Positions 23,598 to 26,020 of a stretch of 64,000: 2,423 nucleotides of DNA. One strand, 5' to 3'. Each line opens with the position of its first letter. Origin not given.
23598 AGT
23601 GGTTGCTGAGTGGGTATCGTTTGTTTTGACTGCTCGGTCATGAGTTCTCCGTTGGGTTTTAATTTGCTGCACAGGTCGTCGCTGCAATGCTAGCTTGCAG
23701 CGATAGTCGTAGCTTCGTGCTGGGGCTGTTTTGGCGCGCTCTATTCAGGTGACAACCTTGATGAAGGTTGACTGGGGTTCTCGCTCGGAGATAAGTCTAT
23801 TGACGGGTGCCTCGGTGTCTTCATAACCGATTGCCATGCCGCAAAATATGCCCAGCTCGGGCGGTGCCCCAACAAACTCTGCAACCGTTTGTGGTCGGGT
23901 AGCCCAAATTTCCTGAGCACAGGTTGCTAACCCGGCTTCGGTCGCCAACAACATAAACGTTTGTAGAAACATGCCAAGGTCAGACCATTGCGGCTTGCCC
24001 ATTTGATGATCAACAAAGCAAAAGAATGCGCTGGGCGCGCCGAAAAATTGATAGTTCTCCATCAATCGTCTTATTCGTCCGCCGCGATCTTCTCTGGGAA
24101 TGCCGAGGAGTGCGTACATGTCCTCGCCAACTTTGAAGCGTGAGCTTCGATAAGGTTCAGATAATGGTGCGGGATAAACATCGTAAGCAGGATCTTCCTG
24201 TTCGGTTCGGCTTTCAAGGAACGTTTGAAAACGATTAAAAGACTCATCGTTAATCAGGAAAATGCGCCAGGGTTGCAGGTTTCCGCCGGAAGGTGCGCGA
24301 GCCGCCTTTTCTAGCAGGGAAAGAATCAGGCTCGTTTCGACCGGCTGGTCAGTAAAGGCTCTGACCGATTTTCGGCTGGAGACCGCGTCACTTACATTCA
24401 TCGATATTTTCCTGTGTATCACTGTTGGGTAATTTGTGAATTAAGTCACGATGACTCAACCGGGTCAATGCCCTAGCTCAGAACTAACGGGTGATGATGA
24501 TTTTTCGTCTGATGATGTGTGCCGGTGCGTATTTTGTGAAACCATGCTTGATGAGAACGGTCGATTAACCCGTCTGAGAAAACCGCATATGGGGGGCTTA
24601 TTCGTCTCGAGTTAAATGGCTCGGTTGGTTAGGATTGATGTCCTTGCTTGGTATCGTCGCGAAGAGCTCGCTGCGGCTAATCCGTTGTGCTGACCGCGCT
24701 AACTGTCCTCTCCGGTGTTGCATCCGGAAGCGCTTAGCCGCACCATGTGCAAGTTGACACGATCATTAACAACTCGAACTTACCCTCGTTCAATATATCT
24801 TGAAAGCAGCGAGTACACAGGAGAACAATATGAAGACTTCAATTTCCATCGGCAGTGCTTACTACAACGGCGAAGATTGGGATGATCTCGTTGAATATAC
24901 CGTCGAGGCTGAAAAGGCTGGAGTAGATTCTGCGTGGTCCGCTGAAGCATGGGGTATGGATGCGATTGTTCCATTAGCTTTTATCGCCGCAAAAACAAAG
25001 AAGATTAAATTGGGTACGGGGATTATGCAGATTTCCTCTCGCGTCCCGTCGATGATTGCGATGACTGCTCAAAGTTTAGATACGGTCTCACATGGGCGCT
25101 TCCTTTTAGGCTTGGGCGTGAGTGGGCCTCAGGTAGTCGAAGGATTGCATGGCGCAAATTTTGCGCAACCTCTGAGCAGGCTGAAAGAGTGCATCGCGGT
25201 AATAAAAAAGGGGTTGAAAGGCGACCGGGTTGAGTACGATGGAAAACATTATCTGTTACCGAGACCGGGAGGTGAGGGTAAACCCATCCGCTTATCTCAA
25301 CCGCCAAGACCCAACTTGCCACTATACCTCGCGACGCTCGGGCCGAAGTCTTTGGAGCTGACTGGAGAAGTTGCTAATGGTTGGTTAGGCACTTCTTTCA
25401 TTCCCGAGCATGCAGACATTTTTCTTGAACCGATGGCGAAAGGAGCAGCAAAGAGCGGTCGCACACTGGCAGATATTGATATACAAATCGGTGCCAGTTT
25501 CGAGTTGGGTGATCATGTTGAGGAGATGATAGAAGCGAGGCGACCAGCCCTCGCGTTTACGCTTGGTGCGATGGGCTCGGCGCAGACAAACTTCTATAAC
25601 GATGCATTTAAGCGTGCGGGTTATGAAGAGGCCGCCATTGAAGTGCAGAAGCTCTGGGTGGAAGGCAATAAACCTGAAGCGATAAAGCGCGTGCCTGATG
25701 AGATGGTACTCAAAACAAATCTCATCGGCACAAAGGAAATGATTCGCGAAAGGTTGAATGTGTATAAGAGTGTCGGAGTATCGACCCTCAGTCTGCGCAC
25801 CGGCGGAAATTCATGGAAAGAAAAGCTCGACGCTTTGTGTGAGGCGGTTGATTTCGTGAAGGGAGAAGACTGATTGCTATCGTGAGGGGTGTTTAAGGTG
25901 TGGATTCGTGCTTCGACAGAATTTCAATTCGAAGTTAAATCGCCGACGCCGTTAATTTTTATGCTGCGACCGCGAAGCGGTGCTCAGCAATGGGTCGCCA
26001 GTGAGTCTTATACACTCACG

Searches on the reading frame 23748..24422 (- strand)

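Call 56: search_protein_families(library=ncbifam, proteins=[window:23748-24422:-], max_evalue=1e-10)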
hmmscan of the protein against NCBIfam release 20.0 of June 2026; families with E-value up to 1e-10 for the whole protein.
window:23748-24422:- (225 aa): 1 family
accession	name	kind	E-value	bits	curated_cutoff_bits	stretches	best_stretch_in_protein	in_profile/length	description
TIGR02476.1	BluB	equivalog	4.7e-12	45.7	150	1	9-91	8-88/205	5,6-dimethylbenzimidazole synthase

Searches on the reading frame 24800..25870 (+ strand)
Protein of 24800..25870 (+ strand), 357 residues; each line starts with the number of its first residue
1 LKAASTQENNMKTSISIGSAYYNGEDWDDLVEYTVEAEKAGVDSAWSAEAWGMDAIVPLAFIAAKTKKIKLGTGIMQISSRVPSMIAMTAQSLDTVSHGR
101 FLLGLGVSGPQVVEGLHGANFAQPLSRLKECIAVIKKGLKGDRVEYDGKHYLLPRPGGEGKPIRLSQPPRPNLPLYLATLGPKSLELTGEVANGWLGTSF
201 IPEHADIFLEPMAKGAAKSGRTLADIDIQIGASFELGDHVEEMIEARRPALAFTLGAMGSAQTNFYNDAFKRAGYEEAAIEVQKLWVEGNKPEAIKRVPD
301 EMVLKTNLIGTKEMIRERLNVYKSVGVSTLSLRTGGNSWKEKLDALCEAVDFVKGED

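Call 56: search_protein_families(library=ncbifam, proteins=[window:24800-25870:+], max_evalue=1e-10)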
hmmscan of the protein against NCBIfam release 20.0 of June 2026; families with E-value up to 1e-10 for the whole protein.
window:24800-25870:+ (357 aa): 19 families
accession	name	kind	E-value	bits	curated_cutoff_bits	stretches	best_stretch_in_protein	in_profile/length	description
TIGR03559.1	F420_Rv3520c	subfamily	9.5e-101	337.1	335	1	21-332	8-324/325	LLM class F420-dependent oxidoreductase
TIGR04024.1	F420_NP1902A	hypoth_equivalog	1.4e-66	224.5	345.4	1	25-329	12-307/330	TIGR04024 family LLM class F420-dependent oxidoreductase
TIGR03841.1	F420_Rv3093c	subfamily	2.9e-39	135.3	213.65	1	24-331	6-293/298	LLM class F420-dependent oxidoreductase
TIGR03555.1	F420_mer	equivalog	4.7e-38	131.4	348.7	1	27-329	11-301/325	5,10-methylenetetrahydromethanopterin reductase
NF002619.0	PRK02271.1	equivalog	1.2e-36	126.6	276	1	25-329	11-302/329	5,10-methylenetetrahydromethanopterin reductase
TIGR03564.1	F420_MSMEG_4879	subfamily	1.5e-34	119.8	234.25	1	31-253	2-217/265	TIGR03564 family F420-dependent LLM class oxidoreductase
TIGR03617.1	F420_MSMEG_2256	subfamily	3.5e-29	101.7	278.15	1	36-320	3-286/318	TIGR03617 family F420-dependent LLM class oxidoreductase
TIGR03619.1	F420_Rv2161c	subfamily_domain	1.5e-24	87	166.9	1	48-231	37-217/247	TIGR03619 family F420-dependent LLM class oxidoreductase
TIGR03857.1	F420_MSMEG_2249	hypoth_equivalog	3.5e-20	72.5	218.4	1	28-227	14-207/329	TIGR03857 family LLM class F420-dependent oxidoreductase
TIGR03842.1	F420_CPS_4043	hypoth_equivalog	1.7e-19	70.1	295.45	1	28-249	13-221/329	TIGR03842 family LLM class F420-dependent oxidoreductase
TIGR03560.1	F420_Rv1855c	subfamily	2e-19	70.3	231.4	1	52-220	49-216/227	TIGR03560 family F420-dependent LLM class oxidoreductase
TIGR03854.1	F420_MSMEG_3544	hypoth_equivalog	4.2e-17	62.4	295.6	1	36-251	21-236/290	TIGR03854 family LLM class F420-dependent oxidoreductase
TIGR03554.1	F420_G6P_DH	equivalog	1.8e-16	60.1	420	1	29-250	17-247/331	glucose-6-phosphate dehydrogenase (coenzyme-F420)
TIGR03621.1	F420_MSMEG_2516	subfamily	1.8e-15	56.8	213.15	1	25-193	11-171/295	TIGR03621 family F420-dependent LLM class oxidoreductase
TIGR03620.1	F420_MSMEG_4141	subfamily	2.3e-15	56.7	219.8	1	27-135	17-119/280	TIGR03620 family F420-dependent LLM class oxidoreductase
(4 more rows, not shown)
